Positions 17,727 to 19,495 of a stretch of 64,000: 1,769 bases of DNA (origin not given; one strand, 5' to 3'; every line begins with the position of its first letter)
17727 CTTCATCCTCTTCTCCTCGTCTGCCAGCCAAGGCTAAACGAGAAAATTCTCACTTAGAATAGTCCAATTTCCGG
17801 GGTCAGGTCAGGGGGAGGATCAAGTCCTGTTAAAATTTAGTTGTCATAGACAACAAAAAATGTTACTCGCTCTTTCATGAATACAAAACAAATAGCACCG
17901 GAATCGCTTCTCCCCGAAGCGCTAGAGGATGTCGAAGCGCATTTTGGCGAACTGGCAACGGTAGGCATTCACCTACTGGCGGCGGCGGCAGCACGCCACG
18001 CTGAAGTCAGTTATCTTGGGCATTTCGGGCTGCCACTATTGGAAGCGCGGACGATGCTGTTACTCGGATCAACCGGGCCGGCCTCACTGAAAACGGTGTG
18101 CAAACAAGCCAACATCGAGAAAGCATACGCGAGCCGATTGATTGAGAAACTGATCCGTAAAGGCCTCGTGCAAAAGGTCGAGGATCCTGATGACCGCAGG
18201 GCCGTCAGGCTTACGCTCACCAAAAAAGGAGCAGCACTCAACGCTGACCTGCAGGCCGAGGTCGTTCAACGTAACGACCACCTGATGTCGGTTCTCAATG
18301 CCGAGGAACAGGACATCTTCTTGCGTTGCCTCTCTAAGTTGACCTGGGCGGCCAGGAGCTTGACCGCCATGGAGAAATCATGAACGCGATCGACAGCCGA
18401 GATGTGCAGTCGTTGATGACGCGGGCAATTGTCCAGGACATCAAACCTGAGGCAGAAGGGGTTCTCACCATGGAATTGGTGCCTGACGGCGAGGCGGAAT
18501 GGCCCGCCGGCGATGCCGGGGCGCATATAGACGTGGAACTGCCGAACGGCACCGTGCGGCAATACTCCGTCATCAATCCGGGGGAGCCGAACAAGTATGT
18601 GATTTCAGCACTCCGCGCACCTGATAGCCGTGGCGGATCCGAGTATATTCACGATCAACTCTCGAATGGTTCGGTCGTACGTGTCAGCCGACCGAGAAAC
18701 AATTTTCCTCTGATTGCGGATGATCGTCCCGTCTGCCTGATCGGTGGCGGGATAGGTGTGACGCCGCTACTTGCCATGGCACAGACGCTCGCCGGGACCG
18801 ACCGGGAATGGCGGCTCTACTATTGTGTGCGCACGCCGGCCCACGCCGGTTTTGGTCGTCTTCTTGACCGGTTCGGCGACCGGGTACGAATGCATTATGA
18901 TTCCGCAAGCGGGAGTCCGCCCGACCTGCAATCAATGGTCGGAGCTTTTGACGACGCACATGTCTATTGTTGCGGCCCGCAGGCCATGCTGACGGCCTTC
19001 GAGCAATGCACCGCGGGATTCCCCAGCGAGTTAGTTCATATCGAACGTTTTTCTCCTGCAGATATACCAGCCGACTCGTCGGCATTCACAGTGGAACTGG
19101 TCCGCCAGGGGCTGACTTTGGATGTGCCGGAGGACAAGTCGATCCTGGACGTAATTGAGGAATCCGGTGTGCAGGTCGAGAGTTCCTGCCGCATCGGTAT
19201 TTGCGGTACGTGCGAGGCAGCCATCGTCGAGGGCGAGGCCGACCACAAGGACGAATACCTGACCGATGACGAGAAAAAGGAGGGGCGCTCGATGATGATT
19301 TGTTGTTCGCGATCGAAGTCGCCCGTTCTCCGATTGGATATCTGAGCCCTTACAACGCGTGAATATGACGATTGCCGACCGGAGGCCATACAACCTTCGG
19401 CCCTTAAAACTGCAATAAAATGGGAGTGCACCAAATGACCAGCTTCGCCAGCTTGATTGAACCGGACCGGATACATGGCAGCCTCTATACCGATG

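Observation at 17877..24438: ipfABDEF-like aryl-alkanoyl-CoA dioxygenase / side-chain removal cluster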

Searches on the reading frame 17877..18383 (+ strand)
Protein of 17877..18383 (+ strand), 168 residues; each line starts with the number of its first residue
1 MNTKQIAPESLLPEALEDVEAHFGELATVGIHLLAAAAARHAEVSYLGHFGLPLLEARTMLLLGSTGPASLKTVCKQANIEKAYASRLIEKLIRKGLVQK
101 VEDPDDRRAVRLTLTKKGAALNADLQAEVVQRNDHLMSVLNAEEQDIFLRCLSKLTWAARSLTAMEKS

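Call 3: search_protein_families(library=pfam, proteins=[window:17877-18383:+])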
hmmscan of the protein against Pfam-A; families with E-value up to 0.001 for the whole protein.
window:17877-18383:+ (168 aa): 5 families
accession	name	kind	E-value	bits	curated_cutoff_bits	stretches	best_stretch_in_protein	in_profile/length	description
PF13463.12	HTH_27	-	2.1e-12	47.6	22.2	1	65-118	15-68/68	Winged helix DNA-binding domain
PF12802.13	MarR_2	-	3.2e-11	43.7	27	1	50-109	1-61/61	MarR family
PF01047.28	MarR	-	5.5e-10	39.4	24.6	1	56-110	5-59/59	MarR family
PF01978.25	TrmB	-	9.2e-07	29.1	25.6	1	49-103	3-57/68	Sugar-specific transcriptional regulator TrmB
PF22381.2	Staph_reg_Sar_Rot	-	0.00012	22.5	27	1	51-121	11-81/85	Transcriptional regulator SarA/Rot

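Call 4: search_protein_families(library=ncbifam, proteins=[window:17877-18383:+])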
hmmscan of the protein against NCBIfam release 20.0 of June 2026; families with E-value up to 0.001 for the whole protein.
window:17877-18383:+ (168 aa): 16 families
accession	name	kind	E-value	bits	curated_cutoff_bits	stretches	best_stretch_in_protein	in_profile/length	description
NF045593.1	bilirub_TF_BilQ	equivalog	1.7e-12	47.2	125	1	64-156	40-132/135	bilirubin utilization transcriptional regulator BilQ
TIGR02337.1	HpaR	equivalog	8.3e-08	32.1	121.2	1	58-153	32-127/130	homoprotocatechuate degradation operon regulator HpaR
NF050133.1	TransRegFabT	equivalog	3.1e-07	30.7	200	1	55-155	30-130/138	fatty acid biosynthesis transcriptional regulator FabT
NF008565.1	PRK11512.1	equivalog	1.7e-06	28.1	240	1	68-146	57-133/144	multiple antibiotic resistance transcriptional regulator MarR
NF002926.0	PRK03573.1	equivalog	2.1e-06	27.7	120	1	75-161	53-139/144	transcriptional regulator SlyA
NF053777.1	Saro0803TransReg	equivalog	3.7e-06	26.7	200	1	29-154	11-137/140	Saro_0803 family transcriptional regulator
NF008122.0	PRK10870.1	equivalog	4.6e-06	26.4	157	1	82-155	85-158/176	transcriptional repressor MprA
TIGR01889.1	Staph_reg_Sar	paralog_domain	8e-06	26.1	62.6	1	65-128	40-103/109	staphylococcal accessory regulator family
NF038251.1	AdcR_fam_Zn_TF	equivalog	9.2e-06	26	175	1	61-156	42-140/143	zinc-dependent MarR family transcriptional regulator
NF053814.1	teico_TcaR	equivalog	1e-05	25.7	170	1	58-152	42-138/151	MarR family transcriptional regulator TcaR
NF052638.1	TransRegOhrRVib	equivalog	0.00013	21.7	200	1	47-130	30-111/141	transcriptional regulator OhrR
TIGR04472.1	reg_rSAM_mob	hypoth_equivalog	0.00019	21.5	240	1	67-127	44-104/141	radical SAM mobile pair system MarR family transcriptional regulator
NF047395.1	TransRegLtdR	equivalog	0.00023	20.9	250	1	88-132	85-128/166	transcriptional regulator LdtR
NF053606.1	Sta1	subfamily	0.00059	19.9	80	0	50-107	16-73/100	Sta1 family transcriptional regulator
NF052438.1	TransRegRv0880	equivalog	0.0007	19.4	220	1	78-150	58-130/143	Rv0880 family HTH-type transcriptional regulator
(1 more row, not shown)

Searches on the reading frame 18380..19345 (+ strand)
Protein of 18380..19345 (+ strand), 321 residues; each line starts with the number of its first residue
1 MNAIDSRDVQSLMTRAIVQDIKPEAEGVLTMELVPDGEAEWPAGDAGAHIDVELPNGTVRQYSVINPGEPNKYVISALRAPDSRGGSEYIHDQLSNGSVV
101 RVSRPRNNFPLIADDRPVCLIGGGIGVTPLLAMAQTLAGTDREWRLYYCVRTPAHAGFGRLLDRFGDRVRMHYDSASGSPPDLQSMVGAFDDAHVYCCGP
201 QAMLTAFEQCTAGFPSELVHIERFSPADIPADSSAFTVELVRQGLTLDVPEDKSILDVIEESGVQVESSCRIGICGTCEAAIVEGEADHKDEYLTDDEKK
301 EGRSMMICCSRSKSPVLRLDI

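Call 3: search_protein_families(library=pfam, proteins=[window:18380-19345:+])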
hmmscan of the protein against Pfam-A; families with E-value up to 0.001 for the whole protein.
window:18380-19345:+ (321 aa): 3 families
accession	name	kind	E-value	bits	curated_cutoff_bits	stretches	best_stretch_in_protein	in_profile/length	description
PF00111.32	Fer2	-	5.5e-14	52.3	21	1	242-311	5-75/77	2Fe-2S iron-sulfur cluster binding domain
PF00175.26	NAD_binding_1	-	1.2e-06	29.6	22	1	120-207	1-107/109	Oxidoreductase NAD-binding domain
PF08030.17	NAD_binding_6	-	0.00042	20.8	22.2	0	118-140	4-26/156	Ferric reductase NAD binding domain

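Call 4: search_protein_families(library=ncbifam, proteins=[window:18380-19345:+])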
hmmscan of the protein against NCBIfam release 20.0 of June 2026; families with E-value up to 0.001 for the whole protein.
window:18380-19345:+ (321 aa): 18 families
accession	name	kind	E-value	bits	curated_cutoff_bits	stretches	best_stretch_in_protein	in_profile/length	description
NF007964.0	PRK10684.1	equivalog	2.6e-26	92.4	383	2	183-310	194-325/333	NADH oxidoreductase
NF058606.1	GlBtMonoRdsGbcB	equivalog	5.2e-22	78.2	500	2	183-316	204-358/362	glycine betaine monooxygenase reductase subunit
NF009805.0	PRK13289.1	equivalog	2.8e-21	75.9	432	1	18-227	159-395/399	NO-inducible flavohemoprotein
TIGR02160.1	PA_CoA_Oxy5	hypoth_equivalog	5.5e-21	74.8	420.8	2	192-314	207-344/352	1,2-phenylacetyl-CoA epoxidase subunit PaaE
NF040810.1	BenC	equivalog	2.7e-19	69.5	430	2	13-152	104-244/333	benzoate 1,2-dioxygenase electron transfer component BenC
NF045803.1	MethMoxFADbindMmoC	equivalog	4e-18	65.3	500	2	45-152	141-252/343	aromatic/alkene monooxygenase hydroxylase FAD-binding subunit MmoC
NF008822.0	PRK11872.1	equivalog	6e-16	58.4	402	2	51-154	144-250/341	anthranilate 1,2-dioxygenase electron transfer component AntC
TIGR02008.1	fdx_plant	subfamily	8.9e-14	51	81.15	1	236-314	3-84/97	ferredoxin [2Fe-2S]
NF007985.1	PRK10713.1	equivalog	1.4e-09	37.3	75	1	239-313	2-74/81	class I ribonucleotide reductase maintenance protein YfaE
NF004317.0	PRK05713.1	equivalog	8.5e-09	35.1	338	1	246-310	10-75/312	iron-sulfur-binding ferredoxin reductase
NF041393.1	Frdxn_Halo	equivalog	1.2e-08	34.9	150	1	246-314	39-108/128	ferredoxin Fer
NF000796.0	PRK00054.1-1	equivalog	5.7e-08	32.3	224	1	108-207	85-185/254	dihydroorotate dehydrogenase electron transfer subunit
NF000799.0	PRK00054.1-4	equivalog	2.3e-06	26.9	314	1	97-210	87-205/258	dihydroorotate dehydrogenase electron transfer subunit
TIGR01941.1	nqrF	equivalog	9.2e-06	24.8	295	0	244-303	41-104/405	NADH:ubiquinone reductase (Na(+)-transporting) subunit F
NF000798.0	PRK00054.1-3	equivalog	2.8e-05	23.9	219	1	93-206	78-189/244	dihydroorotate dehydrogenase electron transfer subunit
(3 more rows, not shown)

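Call 41: search_solved_structures(query=window:18380-19345:+, max_evalue=1e-10, show_alignments=1)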
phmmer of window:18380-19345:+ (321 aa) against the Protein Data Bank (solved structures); distinct sequences matched with E-value up to 1e-10: 22.
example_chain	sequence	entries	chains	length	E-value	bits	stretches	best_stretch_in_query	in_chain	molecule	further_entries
2pia_A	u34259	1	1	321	8.8e-64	219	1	25-321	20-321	PHTHALATE DIOXYGENASE REDUCTASE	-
6laa_A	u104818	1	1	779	4.9e-56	193.6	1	20-320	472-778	Cytochrome P450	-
6kbh_A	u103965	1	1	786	4.1e-54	187.3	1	18-318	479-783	Cytochrome P450 monooxygenase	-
7ylr_A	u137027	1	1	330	2.9e-48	168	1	35-321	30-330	Ferredoxin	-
5ogx_A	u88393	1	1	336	1.7e-16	63.7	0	37-193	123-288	Cytochrome P450 reductase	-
1gvh_A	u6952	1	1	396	1.1e-14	57.7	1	39-227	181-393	FLAVOHEMOPROTEIN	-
6khi_1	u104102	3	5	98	1.4e-14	57.4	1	237-314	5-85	Ferredoxin-1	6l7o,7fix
1roe_A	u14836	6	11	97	1.5e-14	57.2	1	238-314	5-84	FERREDOXIN | Ferredoxin-1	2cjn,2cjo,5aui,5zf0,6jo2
6icm_D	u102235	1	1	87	7.8e-14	54.9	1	236-321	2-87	Oxidoreductase NdmD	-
4eh1_A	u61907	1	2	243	4.1e-12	49.3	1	18-226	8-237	Flavohemoprotein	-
4n58_A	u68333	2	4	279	4.1e-12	49.3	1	236-315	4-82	Pectocin M2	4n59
1rfk_A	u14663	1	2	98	5.5e-12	48.9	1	244-311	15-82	Ferredoxin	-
3p63_A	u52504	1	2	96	6e-12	48.7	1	244-311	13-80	Ferredoxin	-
1qof_A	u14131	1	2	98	1.7e-11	47.2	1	246-316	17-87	FERREDOXIN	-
3b2g_A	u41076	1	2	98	1.9e-11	47.1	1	244-310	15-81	Ferredoxin-1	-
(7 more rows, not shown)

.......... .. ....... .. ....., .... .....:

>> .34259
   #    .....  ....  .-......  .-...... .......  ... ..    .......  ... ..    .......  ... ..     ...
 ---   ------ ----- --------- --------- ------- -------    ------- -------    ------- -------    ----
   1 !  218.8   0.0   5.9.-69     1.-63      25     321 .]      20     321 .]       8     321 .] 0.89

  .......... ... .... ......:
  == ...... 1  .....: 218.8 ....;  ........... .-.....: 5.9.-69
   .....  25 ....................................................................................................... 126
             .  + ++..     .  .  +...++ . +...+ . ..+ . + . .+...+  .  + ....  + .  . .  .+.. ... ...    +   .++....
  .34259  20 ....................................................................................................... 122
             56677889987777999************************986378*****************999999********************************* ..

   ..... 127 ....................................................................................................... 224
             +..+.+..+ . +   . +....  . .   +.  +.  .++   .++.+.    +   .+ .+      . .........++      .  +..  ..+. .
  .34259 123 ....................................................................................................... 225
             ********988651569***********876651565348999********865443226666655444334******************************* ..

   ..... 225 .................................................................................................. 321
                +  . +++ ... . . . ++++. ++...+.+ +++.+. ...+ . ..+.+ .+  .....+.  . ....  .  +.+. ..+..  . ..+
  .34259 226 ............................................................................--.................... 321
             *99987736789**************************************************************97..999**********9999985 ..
